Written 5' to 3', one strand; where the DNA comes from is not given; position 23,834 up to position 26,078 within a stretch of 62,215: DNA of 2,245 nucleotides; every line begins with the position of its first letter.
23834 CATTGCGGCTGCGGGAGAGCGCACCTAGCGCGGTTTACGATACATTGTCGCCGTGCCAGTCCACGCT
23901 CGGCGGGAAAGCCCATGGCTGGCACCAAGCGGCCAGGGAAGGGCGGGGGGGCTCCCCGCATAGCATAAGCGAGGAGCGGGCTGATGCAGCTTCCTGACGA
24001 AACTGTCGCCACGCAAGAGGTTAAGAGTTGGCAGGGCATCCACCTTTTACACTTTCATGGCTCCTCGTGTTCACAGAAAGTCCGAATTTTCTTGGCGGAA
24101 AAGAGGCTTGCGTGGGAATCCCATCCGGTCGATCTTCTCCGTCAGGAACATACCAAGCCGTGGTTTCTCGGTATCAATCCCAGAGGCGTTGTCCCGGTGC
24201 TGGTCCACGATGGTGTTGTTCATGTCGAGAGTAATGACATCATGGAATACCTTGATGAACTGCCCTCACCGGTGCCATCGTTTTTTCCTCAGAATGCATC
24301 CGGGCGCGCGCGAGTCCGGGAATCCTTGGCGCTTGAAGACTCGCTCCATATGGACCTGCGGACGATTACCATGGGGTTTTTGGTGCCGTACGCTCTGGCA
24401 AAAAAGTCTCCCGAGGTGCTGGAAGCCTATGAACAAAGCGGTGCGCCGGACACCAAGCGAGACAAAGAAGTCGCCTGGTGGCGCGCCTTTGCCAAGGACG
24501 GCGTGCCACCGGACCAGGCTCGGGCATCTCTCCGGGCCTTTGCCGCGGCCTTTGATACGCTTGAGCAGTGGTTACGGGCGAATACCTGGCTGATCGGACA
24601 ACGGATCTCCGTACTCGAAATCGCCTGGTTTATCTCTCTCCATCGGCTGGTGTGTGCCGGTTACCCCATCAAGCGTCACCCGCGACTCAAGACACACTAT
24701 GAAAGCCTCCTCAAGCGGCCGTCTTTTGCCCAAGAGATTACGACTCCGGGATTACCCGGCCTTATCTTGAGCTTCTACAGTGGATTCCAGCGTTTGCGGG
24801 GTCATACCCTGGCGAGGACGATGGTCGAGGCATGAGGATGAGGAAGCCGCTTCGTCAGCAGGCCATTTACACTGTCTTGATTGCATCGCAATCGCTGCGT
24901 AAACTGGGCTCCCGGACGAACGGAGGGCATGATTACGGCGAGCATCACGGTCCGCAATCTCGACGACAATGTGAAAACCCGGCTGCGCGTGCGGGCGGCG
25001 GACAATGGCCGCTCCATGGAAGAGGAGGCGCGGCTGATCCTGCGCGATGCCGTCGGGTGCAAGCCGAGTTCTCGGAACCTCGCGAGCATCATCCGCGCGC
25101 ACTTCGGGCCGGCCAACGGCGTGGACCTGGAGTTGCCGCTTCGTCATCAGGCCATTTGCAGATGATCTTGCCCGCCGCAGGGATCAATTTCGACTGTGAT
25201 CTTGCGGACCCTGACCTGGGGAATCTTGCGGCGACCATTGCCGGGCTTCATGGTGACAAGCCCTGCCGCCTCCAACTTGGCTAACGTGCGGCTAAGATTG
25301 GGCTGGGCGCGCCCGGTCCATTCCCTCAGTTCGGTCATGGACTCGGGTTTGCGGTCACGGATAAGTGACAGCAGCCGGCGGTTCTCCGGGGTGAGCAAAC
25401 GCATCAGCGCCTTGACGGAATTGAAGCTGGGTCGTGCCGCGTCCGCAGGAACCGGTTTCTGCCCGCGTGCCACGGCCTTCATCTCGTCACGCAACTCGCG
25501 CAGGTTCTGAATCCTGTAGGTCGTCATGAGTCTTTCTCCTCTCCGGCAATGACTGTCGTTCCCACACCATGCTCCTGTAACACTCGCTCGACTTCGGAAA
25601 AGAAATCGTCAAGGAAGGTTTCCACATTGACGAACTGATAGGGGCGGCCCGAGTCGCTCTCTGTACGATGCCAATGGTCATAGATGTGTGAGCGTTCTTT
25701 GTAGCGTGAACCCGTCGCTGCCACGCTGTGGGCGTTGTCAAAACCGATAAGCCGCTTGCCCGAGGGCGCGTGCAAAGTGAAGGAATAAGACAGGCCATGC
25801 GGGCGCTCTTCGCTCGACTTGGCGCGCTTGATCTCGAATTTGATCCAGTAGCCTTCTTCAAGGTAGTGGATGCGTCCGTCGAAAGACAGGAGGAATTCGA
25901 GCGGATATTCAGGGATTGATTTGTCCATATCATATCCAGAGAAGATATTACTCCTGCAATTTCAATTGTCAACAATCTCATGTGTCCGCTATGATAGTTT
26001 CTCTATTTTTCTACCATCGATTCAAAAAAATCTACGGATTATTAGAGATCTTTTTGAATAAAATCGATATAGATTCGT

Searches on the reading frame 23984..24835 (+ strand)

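Call 3: search_protein_families(library=pfam, proteins=[window:23984-24835:+], max_evalue=0.1)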
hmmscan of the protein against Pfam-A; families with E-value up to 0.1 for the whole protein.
window:23984-24835:+ (283 aa): 7 families
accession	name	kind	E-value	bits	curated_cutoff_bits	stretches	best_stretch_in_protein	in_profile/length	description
PF13409.12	GST_N_2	-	3.8e-20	72.7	25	1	27-93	2-70/70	Glutathione S-transferase, N-terminal domain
PF13417.12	GST_N_3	-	3e-18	66.4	22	1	21-95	1-72/75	Glutathione S-transferase, N-terminal domain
PF02798.26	GST_N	-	9.6e-13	48.7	20.9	1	19-92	3-76/76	Glutathione S-transferase, N-terminal domain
PF13410.11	GST_C_2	-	8.9e-05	23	24.9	1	179-240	4-68/69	Glutathione S-transferase, C-terminal domain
PF14497.11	GST_C_3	-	0.0032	18.1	21.6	1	187-248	32-97/104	Glutathione S-transferase, C-terminal domain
PF00043.30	GST_C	-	0.0074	16.9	20.7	1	178-246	23-93/93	Glutathione S-transferase, C-terminal domain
PF00554.27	RHD_DNA_bind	-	0.017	15.5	27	1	9-133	31-144/169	Rel homology DNA-binding domain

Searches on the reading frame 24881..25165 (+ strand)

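Call 3: search_protein_families(library=pfam, proteins=[window:24881-25165:+], max_evalue=0.1)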
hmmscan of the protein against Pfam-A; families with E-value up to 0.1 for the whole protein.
window:24881-25165:+ (94 aa): 3 families
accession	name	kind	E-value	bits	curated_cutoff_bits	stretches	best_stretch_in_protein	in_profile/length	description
PF22513.2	FitA-like_RHH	-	4.5e-20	71.8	27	1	20-58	1-39/39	Antitoxin FitA-like, ribbon-helix-helix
PF23807.1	RHH_10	-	0.015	16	27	1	18-48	22-51/84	Ribbon-helix-helix protein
PF03869.20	Arc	-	0.033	14.5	20.4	1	30-57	14-41/50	Arc-like DNA binding domain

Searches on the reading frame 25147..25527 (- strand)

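Call 3: search_protein_families(library=pfam, proteins=[window:25147-25527:-], max_evalue=0.1)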
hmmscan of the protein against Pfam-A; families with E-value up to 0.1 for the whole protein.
window:25147-25527:- (126 aa): 15 families
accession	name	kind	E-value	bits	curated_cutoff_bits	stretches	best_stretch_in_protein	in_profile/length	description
PF25212.1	HVO_A0114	-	7.3e-16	58.2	27.6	1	32-109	7-83/84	HVO_A0114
PF12840.13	HTH_20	-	1.7e-06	28.3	27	1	44-93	1-50/51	Helix-turn-helix domain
PF12802.13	MarR_2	-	2.4e-06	28.1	27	1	45-99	3-60/61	MarR family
PF01047.28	MarR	-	2e-05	24.8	24.6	1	45-94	1-50/59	MarR family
PF01022.26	HTH_5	-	2.6e-05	24.5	22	1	50-92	5-46/47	Bacterial regulatory protein, arsR family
PF13463.12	HTH_27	-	0.00061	20.4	22.2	1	46-100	2-58/68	Winged helix DNA-binding domain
PF01978.25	TrmB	-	0.0036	17.6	25.6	1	54-100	16-59/68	Sugar-specific transcriptional regulator TrmB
PF25213.1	HVO_A0261_N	-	0.0055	17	35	1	47-94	11-57/86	HVO_A0261 N-terminal domain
PF17782.7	DprA_WH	-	0.006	17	22.9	1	45-97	10-61/61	DprA winged helix domain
PF13545.12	HTH_Crp_2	-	0.0087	16.4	27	1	61-97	22-57/70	Crp-like helix-turn-helix domain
PF09339.16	HTH_IclR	-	0.019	15.1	22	1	52-92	8-49/52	IclR helix-turn-helix domain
PF03428.19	RP-C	-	0.02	15.1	24.4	1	63-100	73-111/175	Replication protein C N-terminal domain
PF24037.1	DUF7346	-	0.026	15.1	28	1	36-100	58-123/139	Family of unknown function (DUF7346)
PF00462.30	Glutaredoxin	-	0.073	13.7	22.9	0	3-27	28-51/60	Glutaredoxin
PF13412.12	HTH_24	-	0.085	12.9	21.9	0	50-92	6-48/48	Winged helix-turn-helix DNA-binding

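Call 4: search_protein_families(library=ncbifam, proteins=[window:25147-25527:-], max_evalue=0.1)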
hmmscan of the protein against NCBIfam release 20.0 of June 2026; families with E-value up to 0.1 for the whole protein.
window:25147-25527:- (126 aa): 6 families
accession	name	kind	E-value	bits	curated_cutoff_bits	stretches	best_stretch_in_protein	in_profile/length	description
NF033788.1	HTH_metalloreg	subfamily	2.9e-07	30.2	55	1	45-94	8-58/77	metalloregulator ArsR/SmtB family transcription factor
NF053755.1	MsvR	equivalog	0.00064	19.5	220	1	47-105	13-72/236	transcriptional factor MsvR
TIGR02337.1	HpaR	equivalog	0.016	15.1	121.2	1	45-100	26-82/130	homoprotocatechuate degradation operon regulator HpaR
NF053602.1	Phr_regulator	exception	0.048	13.2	320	1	40-110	4-70/191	heat shock transcription regulator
NF040642.1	sulf_sens_BigR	equivalog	0.049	13.7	155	1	37-93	9-65/95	sulfite-sensing transcriptional repressor BigR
NF002926.0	PRK03573.1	equivalog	0.074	13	120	1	63-106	48-91/144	transcriptional regulator SlyA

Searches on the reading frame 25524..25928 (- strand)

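Call 3: search_protein_families(library=pfam, proteins=[window:25524-25928:-], max_evalue=0.1)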
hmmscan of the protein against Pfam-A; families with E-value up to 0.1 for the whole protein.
window:25524-25928:- (134 aa): 1 family
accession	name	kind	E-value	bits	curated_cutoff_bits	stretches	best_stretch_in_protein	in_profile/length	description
PF20126.4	TumE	-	1.8e-07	31.5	23.4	1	23-114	3-81/81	Toxin TumE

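Call 4: search_protein_families(library=ncbifam, proteins=[window:25524-25928:-], max_evalue=0.1)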
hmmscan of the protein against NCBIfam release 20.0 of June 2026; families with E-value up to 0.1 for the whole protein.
window:25524-25928:- (134 aa): 0 families
